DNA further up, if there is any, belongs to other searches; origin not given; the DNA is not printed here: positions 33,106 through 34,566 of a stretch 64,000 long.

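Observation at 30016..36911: Three-gene two-partner-secretion locus: tpsB - secreted FecR-domain gene - atypical tpsA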

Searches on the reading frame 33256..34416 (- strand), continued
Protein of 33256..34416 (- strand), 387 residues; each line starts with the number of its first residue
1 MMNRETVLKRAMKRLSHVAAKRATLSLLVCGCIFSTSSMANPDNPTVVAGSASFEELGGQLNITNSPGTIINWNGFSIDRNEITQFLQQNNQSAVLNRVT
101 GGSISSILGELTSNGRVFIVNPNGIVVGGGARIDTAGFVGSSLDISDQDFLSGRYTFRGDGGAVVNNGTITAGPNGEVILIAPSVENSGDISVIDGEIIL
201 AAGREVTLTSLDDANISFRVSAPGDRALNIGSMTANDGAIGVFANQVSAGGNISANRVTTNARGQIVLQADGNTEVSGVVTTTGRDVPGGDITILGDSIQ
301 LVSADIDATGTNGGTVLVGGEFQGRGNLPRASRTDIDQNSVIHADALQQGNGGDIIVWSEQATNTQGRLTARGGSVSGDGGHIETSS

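Call 82: get_annotated_region(hit=H24, flank=16000)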
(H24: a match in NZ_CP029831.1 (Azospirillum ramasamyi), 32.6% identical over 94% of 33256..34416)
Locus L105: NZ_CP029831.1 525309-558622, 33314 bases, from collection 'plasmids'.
description: Azospirillum ramasamyi strain M2T2B2 plasmid unnamed7, complete sequence
organism: Azospirillum ramasamyi (NCBI taxid 682998)
taxonomy: Bacteria; Pseudomonadota; Alphaproteobacteria; Rhodospirillales; Azospirillaceae; Azospirillum; Azospirillum ramasamyi
host: -; source: single cell,Cow dung; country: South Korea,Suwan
typing (MOB-suite, as given by PLSDB): non-mobilizable
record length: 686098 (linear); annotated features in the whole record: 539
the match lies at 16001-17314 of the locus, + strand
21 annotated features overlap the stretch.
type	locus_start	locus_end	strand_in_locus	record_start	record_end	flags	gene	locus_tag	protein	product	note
CDS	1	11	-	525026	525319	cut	-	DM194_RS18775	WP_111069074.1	hypothetical protein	-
CDS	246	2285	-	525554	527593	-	-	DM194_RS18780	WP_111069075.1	NADH:flavin oxidoreductase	-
CDS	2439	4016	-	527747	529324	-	-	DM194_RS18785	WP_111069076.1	FAD-dependent oxidoreductase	-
CDS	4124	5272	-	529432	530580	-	-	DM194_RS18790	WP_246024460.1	LysR substrate-binding domain-containing protein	-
CDS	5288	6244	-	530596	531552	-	-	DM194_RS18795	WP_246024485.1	LysR substrate-binding domain-containing protein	-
CDS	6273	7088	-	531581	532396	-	-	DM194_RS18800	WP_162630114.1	SDR family oxidoreductase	-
CDS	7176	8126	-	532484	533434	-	-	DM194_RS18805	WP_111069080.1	oligopeptide/dipeptide ABC transporter ATP-binding protein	GO:0015833 - peptide transport [Evidence IEA]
CDS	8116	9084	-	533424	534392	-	-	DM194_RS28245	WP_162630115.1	ABC transporter ATP-binding protein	-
CDS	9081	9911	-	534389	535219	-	-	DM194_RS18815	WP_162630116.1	ABC transporter permease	-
CDS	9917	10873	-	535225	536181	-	-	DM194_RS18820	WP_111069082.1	ABC transporter permease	GO:0055085 - transmembrane transport [Evidence IEA]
CDS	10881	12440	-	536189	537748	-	-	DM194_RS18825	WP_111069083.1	ABC transporter substrate-binding protein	-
CDS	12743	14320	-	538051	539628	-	-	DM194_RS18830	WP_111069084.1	MmgE/PrpD family protein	-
CDS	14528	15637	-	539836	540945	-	-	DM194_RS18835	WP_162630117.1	helix-turn-helix domain-containing protein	GO:0006355 - regulation of DNA-templated transcription [Evidence IEA]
CDS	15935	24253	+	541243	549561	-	-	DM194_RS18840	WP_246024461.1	MBG domain-containing protein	-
CDS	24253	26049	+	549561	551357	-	-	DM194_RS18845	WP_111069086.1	ShlB/FhaC/HecB family hemolysin secretion/activation protein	-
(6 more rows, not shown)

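Call 83: get_annotated_region(hit=H27, flank=14000)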
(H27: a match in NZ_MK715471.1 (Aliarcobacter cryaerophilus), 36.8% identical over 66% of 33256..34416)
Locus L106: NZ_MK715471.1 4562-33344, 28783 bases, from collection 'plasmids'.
description: Aliarcobacter cryaerophilus strain M830MA plasmid pM830MA, complete sequence
organism: Aliarcobacter cryaerophilus (NCBI taxid 28198)
taxonomy: Bacteria; Campylobacterota; Epsilonproteobacteria; Campylobacterales; Arcobacteraceae; Aliarcobacter; Aliarcobacter cryaerophilus
host: -; source: Greenshell mussel; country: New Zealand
typing (MOB-suite, as given by PLSDB): non-mobilizable
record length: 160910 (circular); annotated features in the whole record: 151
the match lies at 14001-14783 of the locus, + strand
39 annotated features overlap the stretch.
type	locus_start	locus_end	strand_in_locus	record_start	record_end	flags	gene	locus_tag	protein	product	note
CDS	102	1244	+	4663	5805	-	-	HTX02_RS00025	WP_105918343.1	DUF4172 domain-containing protein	-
CDS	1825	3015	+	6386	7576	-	-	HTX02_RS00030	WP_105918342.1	AAA family ATPase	-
CDS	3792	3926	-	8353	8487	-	-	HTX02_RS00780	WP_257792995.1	hypothetical protein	-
CDS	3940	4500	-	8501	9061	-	-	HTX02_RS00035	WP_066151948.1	helix-turn-helix transcriptional regulator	-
CDS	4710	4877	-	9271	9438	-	-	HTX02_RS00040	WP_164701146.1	hypothetical protein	-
CDS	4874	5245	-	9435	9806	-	-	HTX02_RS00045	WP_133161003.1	hypothetical protein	-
CDS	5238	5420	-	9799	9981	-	-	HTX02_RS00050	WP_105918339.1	hypothetical protein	-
CDS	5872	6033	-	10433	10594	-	-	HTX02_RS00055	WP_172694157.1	hypothetical protein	-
CDS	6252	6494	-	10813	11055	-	-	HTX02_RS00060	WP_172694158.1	hypothetical protein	-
CDS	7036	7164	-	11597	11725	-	-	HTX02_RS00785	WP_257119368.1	hypothetical protein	-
CDS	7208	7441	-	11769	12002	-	-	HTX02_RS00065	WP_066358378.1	hypothetical protein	-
CDS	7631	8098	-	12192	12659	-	-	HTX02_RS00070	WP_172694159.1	hypothetical protein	-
CDS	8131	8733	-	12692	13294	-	-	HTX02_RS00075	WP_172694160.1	hypothetical protein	-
CDS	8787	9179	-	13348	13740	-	-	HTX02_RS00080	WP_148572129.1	hypothetical protein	-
CDS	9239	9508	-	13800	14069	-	-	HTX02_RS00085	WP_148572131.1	hypothetical protein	-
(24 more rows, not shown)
